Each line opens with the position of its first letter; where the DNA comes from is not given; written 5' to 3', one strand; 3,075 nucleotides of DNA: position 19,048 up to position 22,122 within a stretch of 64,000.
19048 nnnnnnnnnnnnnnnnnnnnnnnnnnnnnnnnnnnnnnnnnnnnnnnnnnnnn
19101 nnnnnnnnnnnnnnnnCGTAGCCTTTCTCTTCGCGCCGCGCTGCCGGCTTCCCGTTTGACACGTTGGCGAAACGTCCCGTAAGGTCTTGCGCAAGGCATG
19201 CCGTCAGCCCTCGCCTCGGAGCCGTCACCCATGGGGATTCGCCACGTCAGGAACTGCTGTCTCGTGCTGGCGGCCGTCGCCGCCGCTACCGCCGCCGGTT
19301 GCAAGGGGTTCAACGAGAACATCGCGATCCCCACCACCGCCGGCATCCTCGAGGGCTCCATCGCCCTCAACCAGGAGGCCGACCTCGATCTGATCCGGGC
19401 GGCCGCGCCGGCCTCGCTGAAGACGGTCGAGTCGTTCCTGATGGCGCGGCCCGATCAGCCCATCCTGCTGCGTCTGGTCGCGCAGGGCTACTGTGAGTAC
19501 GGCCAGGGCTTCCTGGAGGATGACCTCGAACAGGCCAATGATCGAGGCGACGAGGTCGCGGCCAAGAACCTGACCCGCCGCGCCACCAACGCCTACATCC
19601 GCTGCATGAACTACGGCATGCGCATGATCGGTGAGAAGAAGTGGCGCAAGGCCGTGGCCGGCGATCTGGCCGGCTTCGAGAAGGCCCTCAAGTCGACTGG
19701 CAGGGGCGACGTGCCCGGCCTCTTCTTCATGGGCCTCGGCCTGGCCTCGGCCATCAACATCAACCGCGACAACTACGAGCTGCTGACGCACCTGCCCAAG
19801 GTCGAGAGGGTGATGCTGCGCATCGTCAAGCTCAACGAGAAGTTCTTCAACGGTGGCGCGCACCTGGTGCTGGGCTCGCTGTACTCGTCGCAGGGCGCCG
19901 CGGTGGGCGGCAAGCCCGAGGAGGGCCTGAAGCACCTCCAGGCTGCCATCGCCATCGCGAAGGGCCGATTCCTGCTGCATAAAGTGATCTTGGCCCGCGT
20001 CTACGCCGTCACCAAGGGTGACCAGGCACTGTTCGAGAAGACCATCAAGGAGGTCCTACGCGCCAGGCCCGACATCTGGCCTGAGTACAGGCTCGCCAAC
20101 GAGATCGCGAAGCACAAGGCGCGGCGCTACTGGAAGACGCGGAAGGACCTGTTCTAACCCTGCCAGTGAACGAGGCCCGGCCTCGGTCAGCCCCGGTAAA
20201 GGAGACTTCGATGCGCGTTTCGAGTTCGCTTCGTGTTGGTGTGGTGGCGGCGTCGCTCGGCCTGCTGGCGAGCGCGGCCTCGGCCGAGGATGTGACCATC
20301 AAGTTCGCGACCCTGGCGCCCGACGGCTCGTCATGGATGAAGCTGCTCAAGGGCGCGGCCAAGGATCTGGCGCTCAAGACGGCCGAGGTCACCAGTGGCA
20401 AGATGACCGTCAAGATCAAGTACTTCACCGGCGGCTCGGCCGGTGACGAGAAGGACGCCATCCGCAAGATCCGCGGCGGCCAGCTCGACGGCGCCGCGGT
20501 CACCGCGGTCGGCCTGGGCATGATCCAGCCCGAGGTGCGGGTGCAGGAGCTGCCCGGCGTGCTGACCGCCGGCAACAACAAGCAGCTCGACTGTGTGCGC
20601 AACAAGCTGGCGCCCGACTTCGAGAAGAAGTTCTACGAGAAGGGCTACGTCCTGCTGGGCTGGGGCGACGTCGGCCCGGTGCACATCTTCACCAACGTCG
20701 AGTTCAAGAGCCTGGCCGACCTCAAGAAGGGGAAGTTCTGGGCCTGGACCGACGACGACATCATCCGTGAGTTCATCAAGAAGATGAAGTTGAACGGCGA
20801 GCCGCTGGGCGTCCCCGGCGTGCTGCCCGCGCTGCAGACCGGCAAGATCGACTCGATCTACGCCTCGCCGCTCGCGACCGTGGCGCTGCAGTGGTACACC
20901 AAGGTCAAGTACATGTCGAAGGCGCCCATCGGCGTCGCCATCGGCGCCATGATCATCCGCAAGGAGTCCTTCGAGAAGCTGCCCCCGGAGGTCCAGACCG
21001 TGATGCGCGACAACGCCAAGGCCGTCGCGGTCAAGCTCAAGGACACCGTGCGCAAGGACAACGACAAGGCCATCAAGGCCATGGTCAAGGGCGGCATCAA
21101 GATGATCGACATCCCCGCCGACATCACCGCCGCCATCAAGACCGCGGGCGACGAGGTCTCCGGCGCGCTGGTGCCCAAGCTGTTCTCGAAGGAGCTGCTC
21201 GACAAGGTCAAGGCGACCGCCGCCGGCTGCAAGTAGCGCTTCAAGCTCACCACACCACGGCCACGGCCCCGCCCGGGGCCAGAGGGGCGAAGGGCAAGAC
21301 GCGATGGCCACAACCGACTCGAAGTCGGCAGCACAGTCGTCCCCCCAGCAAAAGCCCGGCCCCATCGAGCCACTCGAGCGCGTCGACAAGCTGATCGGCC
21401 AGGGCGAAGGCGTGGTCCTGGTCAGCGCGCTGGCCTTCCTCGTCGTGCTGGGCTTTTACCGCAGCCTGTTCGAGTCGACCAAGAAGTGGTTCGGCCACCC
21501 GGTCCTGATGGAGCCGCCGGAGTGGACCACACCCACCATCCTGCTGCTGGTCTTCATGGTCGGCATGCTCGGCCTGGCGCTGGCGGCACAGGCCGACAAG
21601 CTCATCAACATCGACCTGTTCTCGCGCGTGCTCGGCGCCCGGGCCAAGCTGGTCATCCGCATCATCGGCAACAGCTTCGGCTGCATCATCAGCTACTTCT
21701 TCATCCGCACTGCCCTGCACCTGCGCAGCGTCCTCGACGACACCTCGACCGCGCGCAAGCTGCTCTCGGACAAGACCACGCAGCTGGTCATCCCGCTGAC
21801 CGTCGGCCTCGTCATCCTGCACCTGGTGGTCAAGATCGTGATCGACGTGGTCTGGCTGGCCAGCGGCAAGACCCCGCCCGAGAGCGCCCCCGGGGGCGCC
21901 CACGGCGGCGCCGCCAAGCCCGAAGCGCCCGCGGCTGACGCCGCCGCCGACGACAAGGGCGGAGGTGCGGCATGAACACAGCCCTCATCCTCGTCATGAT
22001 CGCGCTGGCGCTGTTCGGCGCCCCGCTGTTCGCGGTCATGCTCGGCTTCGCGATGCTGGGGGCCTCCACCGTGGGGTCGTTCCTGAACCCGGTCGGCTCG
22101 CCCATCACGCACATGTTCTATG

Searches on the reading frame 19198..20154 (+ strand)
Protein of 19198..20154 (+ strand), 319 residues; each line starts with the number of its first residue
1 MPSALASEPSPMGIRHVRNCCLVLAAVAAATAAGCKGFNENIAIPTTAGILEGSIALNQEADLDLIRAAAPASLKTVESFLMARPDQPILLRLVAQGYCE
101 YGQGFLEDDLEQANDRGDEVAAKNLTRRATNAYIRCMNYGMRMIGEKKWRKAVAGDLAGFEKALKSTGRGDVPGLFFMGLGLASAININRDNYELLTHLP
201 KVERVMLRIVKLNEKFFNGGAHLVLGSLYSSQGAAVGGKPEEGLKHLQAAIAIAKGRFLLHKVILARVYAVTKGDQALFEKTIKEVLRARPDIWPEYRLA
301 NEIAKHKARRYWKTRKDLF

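Call 5: search_protein_families(library=pfam, proteins=[window:19198-20154:+], max_evalue=0.1)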
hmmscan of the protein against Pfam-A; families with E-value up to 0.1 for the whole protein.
window:19198-20154:+ (319 aa): 2 families
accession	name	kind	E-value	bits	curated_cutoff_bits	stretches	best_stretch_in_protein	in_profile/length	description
PF16811.11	TAtT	-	1.2e-63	215.3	26.5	1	59-319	1-263/263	TRAP transporter T-component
PF06787.16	HcgF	-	0.0027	18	25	1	38-85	100-148/163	FeGP cofactor biosynthesis protein HcgF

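Call 6: search_protein_families(library=ncbifam, proteins=[window:19198-20154:+], max_evalue=0.1)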
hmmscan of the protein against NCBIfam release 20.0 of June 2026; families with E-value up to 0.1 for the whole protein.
window:19198-20154:+ (319 aa): 3 families
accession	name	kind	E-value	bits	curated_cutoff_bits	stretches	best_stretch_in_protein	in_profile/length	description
NF002122.0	PRK00962.1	equivalog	0.00082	19.2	183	1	27-87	88-149/169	hypothetical protein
NF045602.2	BstC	equivalog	0.042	13.3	350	1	136-231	73-166/250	sterol transporter outer membrane protein BstC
NF008951.0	PRK12295.1-4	equivalog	0.054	12.3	364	1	250-286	119-155/374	ATP phosphoribosyltransferase regulatory subunit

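Call 48: search_solved_structures(query=window:19198-20154:+, max_evalue=0.001, show_alignments=1)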
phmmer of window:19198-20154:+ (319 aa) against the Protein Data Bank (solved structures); distinct sequences matched with E-value up to 0.001: 2.
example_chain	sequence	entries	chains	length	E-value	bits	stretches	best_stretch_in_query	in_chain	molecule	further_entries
8g52_A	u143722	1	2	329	2.7e-09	40.1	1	159-308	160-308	TPR_REGION domain-containing protein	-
3u64_A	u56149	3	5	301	2.2e-08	37.1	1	57-312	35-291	Protein TP_0956 | TatT (Tp0956)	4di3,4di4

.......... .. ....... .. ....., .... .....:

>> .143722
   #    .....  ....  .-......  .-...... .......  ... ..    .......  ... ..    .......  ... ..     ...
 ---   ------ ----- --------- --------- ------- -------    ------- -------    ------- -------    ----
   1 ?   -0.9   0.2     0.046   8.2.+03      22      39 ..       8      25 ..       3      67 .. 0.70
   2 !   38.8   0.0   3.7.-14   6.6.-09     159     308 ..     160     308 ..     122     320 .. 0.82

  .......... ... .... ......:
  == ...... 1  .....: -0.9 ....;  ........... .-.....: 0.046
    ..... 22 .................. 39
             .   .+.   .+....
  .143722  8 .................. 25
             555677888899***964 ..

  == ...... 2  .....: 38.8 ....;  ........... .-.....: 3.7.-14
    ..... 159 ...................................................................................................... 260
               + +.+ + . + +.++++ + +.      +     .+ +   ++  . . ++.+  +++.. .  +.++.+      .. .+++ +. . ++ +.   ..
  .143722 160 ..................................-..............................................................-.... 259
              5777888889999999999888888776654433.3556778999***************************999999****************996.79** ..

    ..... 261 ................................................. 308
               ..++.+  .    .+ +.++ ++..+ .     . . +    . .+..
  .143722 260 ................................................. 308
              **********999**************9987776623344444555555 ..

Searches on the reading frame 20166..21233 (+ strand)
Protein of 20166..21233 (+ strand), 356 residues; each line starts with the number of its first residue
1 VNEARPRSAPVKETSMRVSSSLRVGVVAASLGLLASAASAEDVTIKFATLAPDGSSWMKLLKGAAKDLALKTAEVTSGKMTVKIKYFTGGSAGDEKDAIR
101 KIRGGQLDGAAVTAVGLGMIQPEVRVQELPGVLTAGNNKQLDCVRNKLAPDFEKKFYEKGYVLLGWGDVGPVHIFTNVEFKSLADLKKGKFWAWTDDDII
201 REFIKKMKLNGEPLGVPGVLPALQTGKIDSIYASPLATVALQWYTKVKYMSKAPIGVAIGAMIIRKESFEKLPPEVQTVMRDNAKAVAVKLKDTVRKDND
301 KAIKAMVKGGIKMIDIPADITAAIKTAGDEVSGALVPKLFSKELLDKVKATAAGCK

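Call 5: search_protein_families(library=pfam, proteins=[window:20166-21233:+], max_evalue=0.1)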
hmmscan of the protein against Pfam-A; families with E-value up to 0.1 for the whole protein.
window:20166-21233:+ (356 aa): 3 families
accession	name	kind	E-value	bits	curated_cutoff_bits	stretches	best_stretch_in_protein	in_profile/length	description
PF03480.18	DctP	-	1.8e-33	116.5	23.4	1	62-331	12-278/286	Bacterial extracellular solute-binding protein, family 7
PF24170.1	Fn3-II_PB4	-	0.001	19.7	27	1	16-85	11-78/95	Straight fiber protein PB4 second Fn3-like domain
PF00497.25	SBP_bac_3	-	0.02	15.1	26.4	0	198-301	27-104/132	Bacterial extracellular solute-binding proteins, family 3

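Call 6: search_protein_families(library=ncbifam, proteins=[window:20166-21233:+], max_evalue=0.1)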
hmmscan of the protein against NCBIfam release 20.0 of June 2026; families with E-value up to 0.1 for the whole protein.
window:20166-21233:+ (356 aa): 4 families
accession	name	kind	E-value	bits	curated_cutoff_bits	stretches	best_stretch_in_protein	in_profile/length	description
NF037995.1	TRAP_S1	subfamily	2.2e-77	260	50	1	46-319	1-267/271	TRAP transporter substrate-binding protein DctP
TIGR00787.1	dctP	subfamily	6.2e-19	68.4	175.05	1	63-308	13-255/257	DctP family TRAP transporter solute-binding subunit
NF033149.0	CHL_hydrolase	equivalog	0.0011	18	500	1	236-335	206-309/310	chloramphenicol hydrolase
NF045477.1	LPO_1073_dom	subfamily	0.086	12.5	45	0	262-326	12-67/257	LPO_1073/Vpar_1526 family protein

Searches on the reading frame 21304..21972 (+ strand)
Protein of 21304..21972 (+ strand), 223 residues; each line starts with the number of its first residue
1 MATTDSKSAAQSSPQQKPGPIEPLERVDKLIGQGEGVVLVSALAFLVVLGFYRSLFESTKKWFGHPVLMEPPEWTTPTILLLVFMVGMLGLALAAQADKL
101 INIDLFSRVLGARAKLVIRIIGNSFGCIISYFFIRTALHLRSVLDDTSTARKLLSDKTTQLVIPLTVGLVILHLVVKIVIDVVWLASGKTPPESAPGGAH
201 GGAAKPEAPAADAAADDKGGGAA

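Call 5: search_protein_families(library=pfam, proteins=[window:21304-21972:+], max_evalue=0.1)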
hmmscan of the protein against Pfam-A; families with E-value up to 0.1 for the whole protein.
window:21304-21972:+ (223 aa): 1 family
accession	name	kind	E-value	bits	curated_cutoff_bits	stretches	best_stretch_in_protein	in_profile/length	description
PF04290.18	DctQ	-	1.4e-12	48.1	28.3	1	67-180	14-128/132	Tripartite ATP-independent periplasmic transporters, DctQ component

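Call 6: search_protein_families(library=ncbifam, proteins=[window:21304-21972:+], max_evalue=0.1)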
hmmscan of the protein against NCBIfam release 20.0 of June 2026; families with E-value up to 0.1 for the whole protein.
window:21304-21972:+ (223 aa): 0 families
